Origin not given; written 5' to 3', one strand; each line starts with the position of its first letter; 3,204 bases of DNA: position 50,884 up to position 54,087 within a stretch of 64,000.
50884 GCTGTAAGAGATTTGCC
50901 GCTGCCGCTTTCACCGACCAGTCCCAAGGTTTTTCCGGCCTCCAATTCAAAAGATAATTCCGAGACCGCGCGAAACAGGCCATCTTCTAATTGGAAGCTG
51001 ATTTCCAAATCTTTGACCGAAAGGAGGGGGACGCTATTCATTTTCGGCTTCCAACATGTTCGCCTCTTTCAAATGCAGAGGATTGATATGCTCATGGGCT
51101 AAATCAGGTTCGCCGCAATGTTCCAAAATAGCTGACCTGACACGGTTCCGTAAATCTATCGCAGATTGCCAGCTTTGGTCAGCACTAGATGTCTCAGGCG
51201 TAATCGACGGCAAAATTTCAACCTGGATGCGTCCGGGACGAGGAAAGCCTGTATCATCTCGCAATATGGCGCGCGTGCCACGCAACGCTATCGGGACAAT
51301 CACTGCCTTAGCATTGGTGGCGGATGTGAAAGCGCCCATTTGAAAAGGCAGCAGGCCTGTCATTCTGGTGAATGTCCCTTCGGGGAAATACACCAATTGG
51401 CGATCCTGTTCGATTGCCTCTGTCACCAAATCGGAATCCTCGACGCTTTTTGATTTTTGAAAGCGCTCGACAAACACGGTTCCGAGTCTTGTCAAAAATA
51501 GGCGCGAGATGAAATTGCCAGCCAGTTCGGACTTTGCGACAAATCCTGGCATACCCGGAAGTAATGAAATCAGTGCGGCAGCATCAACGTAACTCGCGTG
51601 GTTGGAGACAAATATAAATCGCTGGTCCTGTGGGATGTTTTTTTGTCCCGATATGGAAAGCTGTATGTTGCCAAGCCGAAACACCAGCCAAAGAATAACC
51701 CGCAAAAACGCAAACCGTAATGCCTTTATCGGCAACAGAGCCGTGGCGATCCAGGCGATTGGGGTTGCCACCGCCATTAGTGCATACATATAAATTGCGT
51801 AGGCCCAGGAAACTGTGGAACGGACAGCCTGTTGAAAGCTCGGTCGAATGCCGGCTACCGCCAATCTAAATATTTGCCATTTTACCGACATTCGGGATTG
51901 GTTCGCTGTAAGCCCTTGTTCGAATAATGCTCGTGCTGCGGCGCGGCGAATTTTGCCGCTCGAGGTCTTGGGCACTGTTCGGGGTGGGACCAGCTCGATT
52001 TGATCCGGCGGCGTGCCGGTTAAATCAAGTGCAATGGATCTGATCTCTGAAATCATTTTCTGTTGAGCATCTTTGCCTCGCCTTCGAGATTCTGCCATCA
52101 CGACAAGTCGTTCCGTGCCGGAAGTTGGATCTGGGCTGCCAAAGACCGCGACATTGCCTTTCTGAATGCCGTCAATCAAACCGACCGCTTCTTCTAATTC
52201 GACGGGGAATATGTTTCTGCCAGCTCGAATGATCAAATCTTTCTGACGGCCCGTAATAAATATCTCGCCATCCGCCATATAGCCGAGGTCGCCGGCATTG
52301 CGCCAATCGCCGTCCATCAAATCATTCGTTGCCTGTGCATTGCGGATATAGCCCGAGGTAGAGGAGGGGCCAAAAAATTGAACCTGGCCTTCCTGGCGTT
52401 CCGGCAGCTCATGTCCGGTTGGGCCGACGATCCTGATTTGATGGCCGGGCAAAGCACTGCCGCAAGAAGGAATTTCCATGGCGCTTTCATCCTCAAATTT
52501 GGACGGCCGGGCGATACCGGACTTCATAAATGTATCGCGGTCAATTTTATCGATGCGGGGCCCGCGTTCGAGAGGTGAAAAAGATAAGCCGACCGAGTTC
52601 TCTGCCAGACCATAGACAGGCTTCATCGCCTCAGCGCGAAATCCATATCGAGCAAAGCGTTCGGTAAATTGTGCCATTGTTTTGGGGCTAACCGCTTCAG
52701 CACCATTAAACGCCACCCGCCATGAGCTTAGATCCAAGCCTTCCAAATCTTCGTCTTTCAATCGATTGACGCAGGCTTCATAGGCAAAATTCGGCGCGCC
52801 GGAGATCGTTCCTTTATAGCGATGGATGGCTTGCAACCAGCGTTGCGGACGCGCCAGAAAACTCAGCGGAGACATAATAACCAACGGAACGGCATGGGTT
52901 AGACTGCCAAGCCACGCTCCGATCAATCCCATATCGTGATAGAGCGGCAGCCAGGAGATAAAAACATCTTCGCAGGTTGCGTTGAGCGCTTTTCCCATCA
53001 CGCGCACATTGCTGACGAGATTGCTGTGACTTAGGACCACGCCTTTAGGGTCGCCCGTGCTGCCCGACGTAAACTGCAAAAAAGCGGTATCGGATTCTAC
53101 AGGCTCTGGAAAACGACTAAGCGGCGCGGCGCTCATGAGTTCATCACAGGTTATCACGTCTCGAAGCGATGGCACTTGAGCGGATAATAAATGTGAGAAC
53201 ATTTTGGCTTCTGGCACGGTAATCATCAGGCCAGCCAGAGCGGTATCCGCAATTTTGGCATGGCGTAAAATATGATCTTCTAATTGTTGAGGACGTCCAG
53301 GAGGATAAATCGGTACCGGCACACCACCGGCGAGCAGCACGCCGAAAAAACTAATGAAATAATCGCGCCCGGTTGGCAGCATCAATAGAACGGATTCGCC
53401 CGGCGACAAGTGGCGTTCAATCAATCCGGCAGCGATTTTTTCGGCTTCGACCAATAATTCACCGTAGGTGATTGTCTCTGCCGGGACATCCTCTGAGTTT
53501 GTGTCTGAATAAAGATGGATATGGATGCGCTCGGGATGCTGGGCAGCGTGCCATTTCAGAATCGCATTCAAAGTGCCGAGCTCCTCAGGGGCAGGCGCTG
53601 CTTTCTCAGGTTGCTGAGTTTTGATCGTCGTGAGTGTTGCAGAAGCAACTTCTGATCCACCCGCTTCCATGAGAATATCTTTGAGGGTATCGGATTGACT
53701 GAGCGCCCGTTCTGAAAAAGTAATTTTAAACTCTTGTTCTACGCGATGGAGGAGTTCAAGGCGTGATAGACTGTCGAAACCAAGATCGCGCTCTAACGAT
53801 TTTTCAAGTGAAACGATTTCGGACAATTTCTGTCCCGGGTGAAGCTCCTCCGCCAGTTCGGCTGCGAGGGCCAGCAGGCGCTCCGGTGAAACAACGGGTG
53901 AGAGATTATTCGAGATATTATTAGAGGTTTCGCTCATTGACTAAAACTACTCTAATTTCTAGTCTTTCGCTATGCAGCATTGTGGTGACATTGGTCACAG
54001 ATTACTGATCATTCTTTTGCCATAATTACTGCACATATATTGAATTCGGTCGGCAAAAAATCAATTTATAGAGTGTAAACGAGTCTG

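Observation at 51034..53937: Self-contained ACP + FAAL + membrane segment + LPLAT fusion: a domain-permuted Aas-like enzyme with its own carrier protein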

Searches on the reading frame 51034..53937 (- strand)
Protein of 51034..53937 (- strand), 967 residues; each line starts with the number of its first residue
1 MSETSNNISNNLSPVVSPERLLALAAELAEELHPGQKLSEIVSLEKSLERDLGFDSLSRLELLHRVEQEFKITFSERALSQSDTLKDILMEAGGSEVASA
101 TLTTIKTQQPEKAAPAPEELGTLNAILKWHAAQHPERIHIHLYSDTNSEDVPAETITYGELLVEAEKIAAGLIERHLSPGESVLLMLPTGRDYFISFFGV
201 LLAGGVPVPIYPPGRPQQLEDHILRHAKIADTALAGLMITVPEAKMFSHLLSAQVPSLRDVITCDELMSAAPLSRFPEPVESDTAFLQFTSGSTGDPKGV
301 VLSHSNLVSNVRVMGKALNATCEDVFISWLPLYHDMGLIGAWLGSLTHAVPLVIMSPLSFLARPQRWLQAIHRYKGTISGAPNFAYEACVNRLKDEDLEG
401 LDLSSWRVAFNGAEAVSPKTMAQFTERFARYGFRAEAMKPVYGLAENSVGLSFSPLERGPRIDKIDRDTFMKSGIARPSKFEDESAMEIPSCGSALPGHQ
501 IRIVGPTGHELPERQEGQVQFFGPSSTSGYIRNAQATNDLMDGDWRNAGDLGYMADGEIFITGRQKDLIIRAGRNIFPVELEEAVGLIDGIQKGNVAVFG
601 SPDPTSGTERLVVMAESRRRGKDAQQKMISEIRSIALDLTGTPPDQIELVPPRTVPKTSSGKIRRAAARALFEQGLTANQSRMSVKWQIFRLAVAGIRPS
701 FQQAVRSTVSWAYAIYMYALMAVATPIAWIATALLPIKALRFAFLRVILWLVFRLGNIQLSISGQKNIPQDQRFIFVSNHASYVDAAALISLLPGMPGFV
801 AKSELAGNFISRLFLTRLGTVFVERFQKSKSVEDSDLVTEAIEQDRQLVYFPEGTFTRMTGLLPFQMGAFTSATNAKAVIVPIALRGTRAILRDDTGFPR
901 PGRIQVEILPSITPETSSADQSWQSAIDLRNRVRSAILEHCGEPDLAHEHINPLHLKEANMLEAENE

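Call 5: search_protein_families(library=pfam, proteins=[window:51034-53937:-])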
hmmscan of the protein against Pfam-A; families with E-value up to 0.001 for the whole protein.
window:51034-53937:- (967 aa): 3 families
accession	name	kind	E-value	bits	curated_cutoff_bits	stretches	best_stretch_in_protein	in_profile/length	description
PF00501.34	AMP-binding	-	4.5e-64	217.1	29.9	1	128-530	2-383/384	AMP-binding enzyme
PF01553.26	Acyltransferase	-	5.1e-25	88.3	23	1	761-885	3-131/132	Acyltransferase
PF00550.31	PP-binding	-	1.7e-08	35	20.8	1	39-88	16-63/67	Phosphopantetheine attachment site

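Call 6: search_protein_families(library=ncbifam, proteins=[window:51034-53937:-])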
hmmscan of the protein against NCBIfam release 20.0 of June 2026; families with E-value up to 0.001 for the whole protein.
window:51034-53937:- (967 aa): 117 families (the best 25 are shown)
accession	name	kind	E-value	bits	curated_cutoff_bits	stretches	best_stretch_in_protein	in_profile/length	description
NF006624.1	PRK09192.1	subfamily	1.8e-126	422.8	600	1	153-676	42-564/567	fatty acyl-AMP ligase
NF004282.0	PRK05691.1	subfamily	5.9e-122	407.6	4090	1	122-677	10-563/4334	non-ribosomal peptide synthase/polyketide synthase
NF005850.0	PRK07768.1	subfamily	7.7e-116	387.5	572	1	154-673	28-544/545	long-chain-fatty-acid--CoA ligase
NF004509.1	PRK05850.1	subfamily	9.4e-94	314.7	775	1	122-672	4-568/578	fatty-acid--AMP ligase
NF038339.3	FAAL_FadD32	equivalog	1.1e-79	268.2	975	1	130-675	27-611/625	long-chain-fatty-acid--AMP ligase FadD32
NF040633.1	FadD32_Coryne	exception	1.2e-79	268.2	875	1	136-672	43-612/614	FadD32-like long-chain-fatty-acid--AMP ligase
NF038337.1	FAAL_FadD21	exception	1.2e-78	265.1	1100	1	153-668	36-565/579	fatty-acid--AMP ligase FAAL21/FadD21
NF004510.0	PRK05851.1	equivalog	2.4e-78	263.6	621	1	156-673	32-521/525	long-chain-fatty acid--ACP ligase MbtM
NF009124.0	PRK12476.1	subfamily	2.1e-77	260.7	922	1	127-675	40-607/612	fatty acyl-AMP ligase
NF038338.1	FAAL_FadD28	exception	3.5e-70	237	1100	1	125-673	8-571/580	fatty-acid--AMP ligase FAAL28/FadD28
NF004837.0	PRK06187.1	subfamily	4.3e-67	226.6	476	1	121-675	8-525/531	long-chain-fatty-acid--CoA ligase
NF006386.0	PRK08633.1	equivalog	3.6e-56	190.6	1221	3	267-429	765-923/1147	acyl-[ACP]--phospholipid O-acyltransferase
NF005291.0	PRK06814.1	equivalog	8.9e-45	153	1349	3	145-429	648-932/1140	acyl-[ACP]--phospholipid O-acyltransferase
NF005714.0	PRK07529.1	subfamily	2.6e-42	145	632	3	488-670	389-574/640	acyl-CoA synthetase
NF004114.0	PRK05605.1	equivalog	2.9e-42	144.8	766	2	237-448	174-376/575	long-chain-fatty-acid--CoA ligase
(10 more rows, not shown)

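Call 7: find_homologous_proteins(query=window:51037-53937:-, max_evalue=1e-10)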
Query window:51037-53937:- (967 aa): 8000 proteins with E <= 1e-10 among 8000 candidates; the best 120 are listed.
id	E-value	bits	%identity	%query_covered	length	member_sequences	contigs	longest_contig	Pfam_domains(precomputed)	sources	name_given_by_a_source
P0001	0.0e+0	2167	100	100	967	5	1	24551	PF00550.32,PF00501.35,PF01553.27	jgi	-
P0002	0.0e+0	1632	74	99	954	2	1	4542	PF00550.32,PF00501.35,PF01553.27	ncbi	-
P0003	0.0e+0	1601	74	99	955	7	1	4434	PF00550.32,PF00501.35,PF01553.27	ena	-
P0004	0.0e+0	1573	73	99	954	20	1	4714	PF00550.32,PF00501.35,PF01553.27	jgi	-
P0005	0.0e+0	1559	72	97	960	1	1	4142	PF00550.32,PF00501.35,PF01553.27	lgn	-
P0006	0.0e+0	1549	71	99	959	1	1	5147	PF00550.32,PF00501.35,PF01553.27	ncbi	-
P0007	0.0e+0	1424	71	90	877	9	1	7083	PF00501.35,PF01553.27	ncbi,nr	ncbi:MAG: AMP-binding protein, partial [Rhodospirillaceae bacterium]|nr:AMP-binding protein [Rhodosp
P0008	0.0e+0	1399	73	89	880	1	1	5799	PF00550.32,PF00501.35,PF01553.27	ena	-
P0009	0.0e+0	1253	60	97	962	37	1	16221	PF00550.32,PF00501.35,PF01553.27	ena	-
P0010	0.0e+0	1253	59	97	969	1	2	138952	PF00550.32,PF00501.35,PF01553.27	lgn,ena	-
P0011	0.0e+0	1232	58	97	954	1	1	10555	PF00550.32,PF00501.35,PF01553.27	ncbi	-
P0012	0.0e+0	1225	76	75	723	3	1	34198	PF00550.32,PF00501.35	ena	-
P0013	0.0e+0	1224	58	97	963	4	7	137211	PF00550.32,PF00501.35,PF01553.27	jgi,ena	jgi:1-acyl-sn-glycerol-3-phosphate acyltransferase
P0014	0.0e+0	1215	58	98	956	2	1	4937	PF00550.32,PF00501.35,PF01553.27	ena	-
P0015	0.0e+0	1198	57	97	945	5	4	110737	PF00550.32,PF00501.35,PF01553.27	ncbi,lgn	-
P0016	0.0e+0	1193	58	97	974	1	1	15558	PF00550.32,PF00501.35,PF01553.27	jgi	-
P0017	0.0e+0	1164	56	97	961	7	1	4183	PF00550.32,PF00501.35,PF13193.13,PF01553.27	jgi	-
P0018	0.0e+0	1135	55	96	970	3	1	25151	PF00550.32,PF00501.35,PF01553.27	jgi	-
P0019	0.0e+0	1128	54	97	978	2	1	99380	PF00550.32,PF00501.35,PF01553.27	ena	-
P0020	0.0e+0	1120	53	96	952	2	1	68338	PF00550.32,PF00501.35,PF01553.27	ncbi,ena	-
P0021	0.0e+0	1118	54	97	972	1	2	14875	PF00550.32,PF00501.35,PF01553.27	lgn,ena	-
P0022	0.0e+0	1115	54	97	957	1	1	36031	PF00550.32,PF00501.35,PF01553.27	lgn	-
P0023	0.0e+0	1096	54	96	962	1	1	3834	PF00550.32,PF00501.35,PF01553.27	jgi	-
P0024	0.0e+0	1093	53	96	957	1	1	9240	PF00550.32,PF00501.35,PF01553.27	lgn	-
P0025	0.0e+0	1088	53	96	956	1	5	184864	PF00550.32,PF00501.35,PF01553.27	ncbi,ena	-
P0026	0.0e+0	1085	53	97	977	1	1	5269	PF00550.32,PF00501.35,PF01553.27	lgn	-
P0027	0.0e+0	1085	52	98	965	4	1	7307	PF00550.32,PF00501.35,PF01553.27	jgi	-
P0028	0.0e+0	1085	53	99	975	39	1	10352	PF00550.32,PF00501.35,PF01553.27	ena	-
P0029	0.0e+0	1085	53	96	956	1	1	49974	PF00550.32,PF00501.35,PF01553.27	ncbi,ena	-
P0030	0.0e+0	1085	52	98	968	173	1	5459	PF00550.32,PF00501.35,PF01553.27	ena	-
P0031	0.0e+0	1084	52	96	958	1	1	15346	PF00550.32,PF00501.35,PF01553.27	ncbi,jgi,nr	ncbi:MAG: AMP-binding protein [Rhodospirillales bacterium]|nr:AMP-binding protein [Rhodospirillales 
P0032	0.0e+0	1082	54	95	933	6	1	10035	PF00550.32,PF00501.35,PF01553.27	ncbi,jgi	jgi:1-acyl-sn-glycerol-3-phosphate acyltransferase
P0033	0.0e+0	1081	52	97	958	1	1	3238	PF00550.32,PF00501.35,PF01553.27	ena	-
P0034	0.0e+0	1079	53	96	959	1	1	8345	PF00550.32,PF00501.35,PF01553.27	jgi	jgi:1-acyl-sn-glycerol-3-phosphate acyltransferase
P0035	0.0e+0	1073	52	96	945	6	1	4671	PF00550.32,PF00501.35,PF01553.27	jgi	jgi:acyl carrier protein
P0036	0.0e+0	1071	52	96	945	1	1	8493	PF00550.32,PF00501.35,PF01553.27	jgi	jgi:acyl carrier protein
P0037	0.0e+0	1069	52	96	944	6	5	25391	PF00550.32,PF00501.35,PF01553.27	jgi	-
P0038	0.0e+0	1068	52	96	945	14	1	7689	PF00550.32,PF00501.35,PF01553.27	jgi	-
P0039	0.0e+0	1068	53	96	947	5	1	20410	PF00550.32,PF00501.35,PF01553.27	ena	-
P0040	0.0e+0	1068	53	97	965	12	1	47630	PF00550.32,PF00501.35,PF01553.27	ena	-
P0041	0.0e+0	1066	52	96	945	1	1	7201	PF00550.32,PF00501.35,PF01553.27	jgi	jgi:acyl carrier protein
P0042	0.0e+0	1063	52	96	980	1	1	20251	PF00550.32,PF00501.35,PF01553.27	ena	-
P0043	0.0e+0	1063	53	98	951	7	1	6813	PF00550.32,PF00501.35,PF01553.27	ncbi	-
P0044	0.0e+0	1063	53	97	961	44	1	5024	PF00550.32,PF00501.35,PF01553.27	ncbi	-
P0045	0.0e+0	1062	53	96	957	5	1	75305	PF00550.32,PF00501.35,PF01553.27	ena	-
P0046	0.0e+0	1062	53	98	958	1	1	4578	PF00550.32,PF00501.35,PF01553.27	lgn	-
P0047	0.0e+0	1062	53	98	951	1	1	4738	PF00550.32,PF00501.35,PF01553.27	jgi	jgi:1-acyl-sn-glycerol-3-phosphate acyltransferase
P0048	0.0e+0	1061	52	96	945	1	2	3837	PF00550.32,PF00501.35,PF01553.27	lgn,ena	-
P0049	0.0e+0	1061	52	97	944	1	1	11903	PF00550.32,PF00501.35,PF01553.27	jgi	jgi:acyl carrier protein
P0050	0.0e+0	1060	52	96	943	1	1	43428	PF00550.32,PF00501.35,PF01553.27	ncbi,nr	ncbi:MAG: AMP-binding protein [Campylobacterota bacterium]|nr:AMP-binding protein [Campylobacterota 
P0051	0.0e+0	1060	51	96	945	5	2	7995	PF00550.32,PF00501.35,PF01553.27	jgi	jgi:acyl carrier protein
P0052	0.0e+0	1060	53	96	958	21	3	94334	PF00550.32,PF00501.35,PF01553.27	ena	-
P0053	0.0e+0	1059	52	96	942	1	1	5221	PF00550.32,PF00501.35,PF01553.27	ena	-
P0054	0.0e+0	1059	52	97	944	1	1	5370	PF00550.32,PF00501.35,PF01553.27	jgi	jgi:acyl carrier protein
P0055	0.0e+0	1058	53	97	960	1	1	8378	PF00550.32,PF00501.35,PF01553.27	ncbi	-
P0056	0.0e+0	1058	53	98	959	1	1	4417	PF00550.32,PF00501.35,PF01553.27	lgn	-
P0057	0.0e+0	1057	52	96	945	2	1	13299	PF00550.32,PF00501.35,PF01553.27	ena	-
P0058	0.0e+0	1057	52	96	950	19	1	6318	PF00550.32,PF00501.35,PF01553.27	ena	-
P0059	0.0e+0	1056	53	97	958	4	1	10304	PF00550.32,PF00501.35,PF01553.27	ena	-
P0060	0.0e+0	1056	52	96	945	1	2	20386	PF00550.32,PF00501.35,PF01553.27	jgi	-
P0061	0.0e+0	1056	53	96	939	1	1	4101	PF00550.32,PF00501.35,PF13193.13,PF01553.27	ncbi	-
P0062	0.0e+0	1056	53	96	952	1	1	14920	PF00550.32,PF00501.35,PF01553.27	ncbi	-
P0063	0.0e+0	1055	53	98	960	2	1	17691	PF00550.32,PF00501.35,PF01553.27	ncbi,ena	-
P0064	0.0e+0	1055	53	96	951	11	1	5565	PF00550.32,PF00501.35,PF01553.27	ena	-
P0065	0.0e+0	1055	52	96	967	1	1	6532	PF00550.32,PF00501.35,PF01553.27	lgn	-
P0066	0.0e+0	1055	52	96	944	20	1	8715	PF00550.32,PF00501.35,PF01553.27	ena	-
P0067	0.0e+0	1053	52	98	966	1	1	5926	PF00550.32,PF00501.35,PF01553.27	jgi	-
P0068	0.0e+0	1053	51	96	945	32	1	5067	PF00550.32,PF00501.35,PF01553.27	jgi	-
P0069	0.0e+0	1053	53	96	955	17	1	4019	PF00550.32,PF00501.35,PF01553.27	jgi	-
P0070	0.0e+0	1052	52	99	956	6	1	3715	PF00550.32,PF00501.35,PF01553.27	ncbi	-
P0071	0.0e+0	1052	52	96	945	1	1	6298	PF00550.32,PF00501.35,PF01553.27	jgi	-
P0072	0.0e+0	1052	52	96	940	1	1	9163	PF00550.32,PF00501.35,PF01553.27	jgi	-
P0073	0.0e+0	1051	52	97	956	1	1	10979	PF00550.32,PF00501.35,PF01553.27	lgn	-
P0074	0.0e+0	1050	51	97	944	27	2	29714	PF00550.32,PF00501.35,PF01553.27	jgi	-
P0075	0.0e+0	1050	50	96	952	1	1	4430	PF00550.32,PF00501.35,PF01553.27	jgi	jgi:acyl carrier protein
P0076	0.0e+0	1049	52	97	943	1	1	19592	PF00550.32,PF00501.35,PF01553.27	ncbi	ncbi:MAG: AMP-binding protein [Thiogranum sp.]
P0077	0.0e+0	1048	51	96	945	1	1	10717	PF00550.32,PF00501.35,PF01553.27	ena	-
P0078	0.0e+0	1046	52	96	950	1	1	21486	PF00550.32,PF00501.35,PF01553.27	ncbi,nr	ncbi:MAG: acyl-phosphate glycerol 3-phosphate acyltransferase [Rhodospirillales bacterium]|nr:acyl-p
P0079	0.0e+0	1046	51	96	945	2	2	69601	PF00550.32,PF00501.35,PF01553.27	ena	-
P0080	0.0e+0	1046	53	96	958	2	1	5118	PF00550.32,PF00501.35,PF01553.27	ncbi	-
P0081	0.0e+0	1045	52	95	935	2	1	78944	PF00550.32,PF00501.35,PF01553.27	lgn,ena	-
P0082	0.0e+0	1044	53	97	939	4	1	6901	PF00550.32,PF00501.35,PF01553.27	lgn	-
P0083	0.0e+0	1044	51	96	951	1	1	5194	PF00550.32,PF00501.35,PF01553.27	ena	-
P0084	0.0e+0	1043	52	96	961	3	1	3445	PF00550.32,PF00501.35,PF01553.27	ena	-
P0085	0.0e+0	1043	51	98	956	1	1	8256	PF00550.32,PF00501.35,PF01553.27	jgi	jgi:1-acyl-sn-glycerol-3-phosphate acyltransferase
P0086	0.0e+0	1043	51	96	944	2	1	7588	PF00550.32,PF00501.35,PF01553.27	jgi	jgi:acyl carrier protein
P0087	0.0e+0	1042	51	97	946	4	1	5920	PF00550.32,PF00501.35,PF01553.27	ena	-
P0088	0.0e+0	1042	51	96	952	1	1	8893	PF00550.32,PF00501.35,PF01553.27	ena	-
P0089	0.0e+0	1042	53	97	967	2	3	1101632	PF00550.32,PF00501.35,PF01553.27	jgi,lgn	-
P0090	0.0e+0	1042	51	98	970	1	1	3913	PF00550.32,PF00501.35,PF01553.27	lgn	-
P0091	0.0e+0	1041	50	97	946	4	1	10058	PF00550.32,PF00501.35,PF01553.27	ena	-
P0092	0.0e+0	1041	50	98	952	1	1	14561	PF00550.32,PF00501.35,PF01553.27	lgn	-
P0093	0.0e+0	1041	51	97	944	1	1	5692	PF00550.32,PF00501.35,PF01553.27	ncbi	ncbi:MAG: AMP-binding protein [Gammaproteobacteria bacterium]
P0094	0.0e+0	1041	51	97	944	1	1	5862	PF00550.32,PF00501.35,PF01553.27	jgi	jgi:acyl carrier protein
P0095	0.0e+0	1041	50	97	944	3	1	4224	PF00550.32,PF00501.35,PF01553.27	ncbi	ncbi:MAG: AMP-binding protein [Arenicellales bacterium]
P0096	0.0e+0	1041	53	95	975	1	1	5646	PF00550.32,PF00501.35,PF01553.27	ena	-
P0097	0.0e+0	1040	51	96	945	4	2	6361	PF00550.32,PF00501.35,PF01553.27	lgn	-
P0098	0.0e+0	1039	50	98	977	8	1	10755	PF00550.32,PF00501.35,PF01553.27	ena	-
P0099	0.0e+0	1039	51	96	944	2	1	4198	PF00550.32,PF00501.35,PF01553.27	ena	-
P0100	0.0e+0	1039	51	98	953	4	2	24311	PF00550.32,PF00501.35,PF01553.27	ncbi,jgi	-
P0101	0.0e+0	1039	51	96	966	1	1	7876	PF00550.32,PF00501.35,PF01553.27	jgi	jgi:acyl carrier protein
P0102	0.0e+0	1039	51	96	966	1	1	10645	PF00550.32,PF00501.35,PF01553.27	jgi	jgi:acyl carrier protein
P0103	0.0e+0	1039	53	94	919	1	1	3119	PF00550.32,PF00501.35,PF01553.27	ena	-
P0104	0.0e+0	1038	52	96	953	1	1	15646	PF00550.32,PF00501.35,PF01553.27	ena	-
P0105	0.0e+0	1038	51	96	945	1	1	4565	PF00550.32,PF00501.35,PF01553.27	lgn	-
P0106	0.0e+0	1038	51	96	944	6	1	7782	PF00550.32,PF00501.35,PF01553.27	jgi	jgi:acyl carrier protein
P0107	0.0e+0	1038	51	98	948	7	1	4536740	PF00550.32,PF00501.35,PF01553.27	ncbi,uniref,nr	ncbi:AMP-binding protein [Desulforhabdus amnigena]|uniref:Acyl-CoA synthetase n=1 Tax=Desulforhabdus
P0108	0.0e+0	1037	51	96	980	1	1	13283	PF00550.32,PF00501.35,PF01553.27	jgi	jgi:acyl carrier protein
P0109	0.0e+0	1037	50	98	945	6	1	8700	PF00550.32,PF00501.35,PF01553.27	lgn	-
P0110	0.0e+0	1036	53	96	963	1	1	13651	PF00550.32,PF00501.35,PF01553.27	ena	-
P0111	0.0e+0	1036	51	96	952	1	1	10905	PF00550.32,PF00501.35,PF01553.27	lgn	-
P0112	0.0e+0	1036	51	96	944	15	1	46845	PF00550.32,PF00501.35,PF01553.27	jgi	-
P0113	0.0e+0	1035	51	96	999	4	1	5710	PF00550.32,PF00501.35,PF01553.27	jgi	jgi:1-acyl-sn-glycerol-3-phosphate acyltransferase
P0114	0.0e+0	1035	51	96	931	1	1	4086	PF00550.32,PF00501.35,PF01553.27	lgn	-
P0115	0.0e+0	1035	50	96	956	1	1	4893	PF00550.32,PF00501.35,PF01553.27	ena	-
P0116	0.0e+0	1035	52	96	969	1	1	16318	PF00550.32,PF00501.35,PF01553.27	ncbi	ncbi:MAG: AMP-binding protein [Kiloniellales bacterium]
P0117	0.0e+0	1035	51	96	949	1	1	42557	PF00550.32,PF00501.35,PF01553.27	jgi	jgi:acyl carrier protein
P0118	0.0e+0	1035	50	96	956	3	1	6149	PF00550.32,PF00501.35,PF01553.27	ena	-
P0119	0.0e+0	1035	52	98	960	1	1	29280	PF00550.32,PF00501.35,PF01553.27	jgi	-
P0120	0.0e+0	1035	51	97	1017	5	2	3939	PF00550.32,PF00501.35,PF01553.27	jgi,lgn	-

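Call 8: search_solved_structures(query=window:51037-53937:-, max_evalue=0.00001)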
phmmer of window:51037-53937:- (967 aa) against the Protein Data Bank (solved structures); distinct sequences matched with E-value up to 0.00001: 189 (the best 60 are shown).
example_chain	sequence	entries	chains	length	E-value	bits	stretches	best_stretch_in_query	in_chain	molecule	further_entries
7r7g_A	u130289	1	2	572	2e-85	290.5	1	150-677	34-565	Polyketide synthase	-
7r7e_A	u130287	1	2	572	4.6e-85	289.3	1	150-677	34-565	Polyketide synthase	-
7r7f_A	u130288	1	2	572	5e-85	289.2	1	150-677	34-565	Polyketide synthase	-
3pbk_A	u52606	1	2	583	2.7e-82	280.1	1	156-679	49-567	Fatty Acyl-Adenylate Ligase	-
3kxw_A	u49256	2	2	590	6e-79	269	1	153-669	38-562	Saframycin Mx1 synthetase B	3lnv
5ey9_A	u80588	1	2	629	2.5e-68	233.9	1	117-675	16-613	Long-chain-fatty-acid--AMP ligase FadD32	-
5hm3_A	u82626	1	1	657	6.1e-68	232.6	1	127-675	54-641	Long-chain-fatty-acid--AMP ligase FadD32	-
8hd4_A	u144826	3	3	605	5.7e-67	229.4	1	134-673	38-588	Long-chain-fatty-acid--AMP ligase FadD23 | Fatty-acid-CoA ligase FadD23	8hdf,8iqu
5d6j_A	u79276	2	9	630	1.3e-66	228.2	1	129-675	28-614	Acyl-CoA synthase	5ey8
5icr_A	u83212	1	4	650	1.7e-66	227.8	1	129-675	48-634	Acyl-CoA synthase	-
6ulx_A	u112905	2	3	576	9.3e-62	212.1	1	155-679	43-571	Amino acid adenylation domain-containing protein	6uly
4r0m_B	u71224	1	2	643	1.1e-61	212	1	157-680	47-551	McyG protein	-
7wua_A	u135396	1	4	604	8.8e-61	208.9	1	142-672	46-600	Acyl-CoA synthase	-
6ulw_A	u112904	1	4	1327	3.5e-60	206.9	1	155-675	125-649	Amino acid adenylation domain-containing protein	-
5d6n_A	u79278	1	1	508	6.2e-55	189.6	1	129-564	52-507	Acyl-CoA synthase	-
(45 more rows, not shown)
